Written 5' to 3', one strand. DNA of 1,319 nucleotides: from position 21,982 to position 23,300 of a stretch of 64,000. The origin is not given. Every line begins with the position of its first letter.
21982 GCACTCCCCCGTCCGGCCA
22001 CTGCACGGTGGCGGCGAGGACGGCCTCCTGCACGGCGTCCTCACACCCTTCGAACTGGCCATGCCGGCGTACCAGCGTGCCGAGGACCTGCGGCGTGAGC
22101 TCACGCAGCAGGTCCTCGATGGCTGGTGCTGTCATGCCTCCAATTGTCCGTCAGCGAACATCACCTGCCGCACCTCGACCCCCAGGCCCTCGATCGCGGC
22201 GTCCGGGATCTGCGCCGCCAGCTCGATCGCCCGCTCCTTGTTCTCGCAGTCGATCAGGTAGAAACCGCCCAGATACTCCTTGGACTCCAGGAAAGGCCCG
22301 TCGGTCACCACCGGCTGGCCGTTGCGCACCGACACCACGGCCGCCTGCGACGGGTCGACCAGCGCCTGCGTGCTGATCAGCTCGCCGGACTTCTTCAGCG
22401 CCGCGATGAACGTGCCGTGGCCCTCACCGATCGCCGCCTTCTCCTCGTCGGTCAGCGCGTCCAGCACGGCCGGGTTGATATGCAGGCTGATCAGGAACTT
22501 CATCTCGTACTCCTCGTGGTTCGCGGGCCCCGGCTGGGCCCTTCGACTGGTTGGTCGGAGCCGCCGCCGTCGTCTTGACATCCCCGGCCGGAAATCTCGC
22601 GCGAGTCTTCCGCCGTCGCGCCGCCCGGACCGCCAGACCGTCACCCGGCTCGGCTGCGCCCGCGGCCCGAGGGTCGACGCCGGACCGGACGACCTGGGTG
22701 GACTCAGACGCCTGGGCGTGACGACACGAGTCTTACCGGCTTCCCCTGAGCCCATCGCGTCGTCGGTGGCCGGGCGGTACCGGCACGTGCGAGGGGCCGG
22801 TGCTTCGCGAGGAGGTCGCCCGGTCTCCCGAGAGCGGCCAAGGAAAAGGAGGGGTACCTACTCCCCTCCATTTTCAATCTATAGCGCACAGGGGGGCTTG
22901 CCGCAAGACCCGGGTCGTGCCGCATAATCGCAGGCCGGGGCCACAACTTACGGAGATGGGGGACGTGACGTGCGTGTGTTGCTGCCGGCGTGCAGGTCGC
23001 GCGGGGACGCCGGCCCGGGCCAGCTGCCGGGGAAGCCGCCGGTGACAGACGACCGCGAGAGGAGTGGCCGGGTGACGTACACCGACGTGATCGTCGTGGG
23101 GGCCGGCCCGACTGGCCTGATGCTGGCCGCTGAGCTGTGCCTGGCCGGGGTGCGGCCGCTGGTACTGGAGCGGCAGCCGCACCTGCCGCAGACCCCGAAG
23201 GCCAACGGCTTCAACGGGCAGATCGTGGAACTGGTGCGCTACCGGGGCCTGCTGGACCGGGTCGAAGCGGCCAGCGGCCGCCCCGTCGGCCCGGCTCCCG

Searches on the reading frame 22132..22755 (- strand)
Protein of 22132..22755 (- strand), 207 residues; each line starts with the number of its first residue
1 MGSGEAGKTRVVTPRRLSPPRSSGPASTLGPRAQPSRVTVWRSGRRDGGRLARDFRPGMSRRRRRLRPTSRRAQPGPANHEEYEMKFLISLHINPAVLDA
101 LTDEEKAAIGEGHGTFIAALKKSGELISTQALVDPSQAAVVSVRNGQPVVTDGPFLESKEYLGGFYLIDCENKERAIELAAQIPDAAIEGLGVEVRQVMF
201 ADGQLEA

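Call 33: search_protein_families(library=pfam, proteins=[window:22132-22755:-], max_evalue=0.001)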
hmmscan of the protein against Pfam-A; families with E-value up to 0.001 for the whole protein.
window:22132-22755:- (207 aa): 1 family
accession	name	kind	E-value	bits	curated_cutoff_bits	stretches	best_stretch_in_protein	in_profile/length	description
PF03795.20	YCII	-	4.2e-16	59.6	24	1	85-198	1-91/95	YCII-related domain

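Call 34: search_protein_families(library=ncbifam, proteins=[window:22132-22755:-], max_evalue=0.001)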
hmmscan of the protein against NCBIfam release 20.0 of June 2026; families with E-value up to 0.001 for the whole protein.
window:22132-22755:- (207 aa): 0 families

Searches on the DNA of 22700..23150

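Call 43: search_rna_families(source=window, start=22700, end=23150, threshold=evalue, max_evalue=1)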
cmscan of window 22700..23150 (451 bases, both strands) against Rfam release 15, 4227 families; matches with E-value up to 1: 0.
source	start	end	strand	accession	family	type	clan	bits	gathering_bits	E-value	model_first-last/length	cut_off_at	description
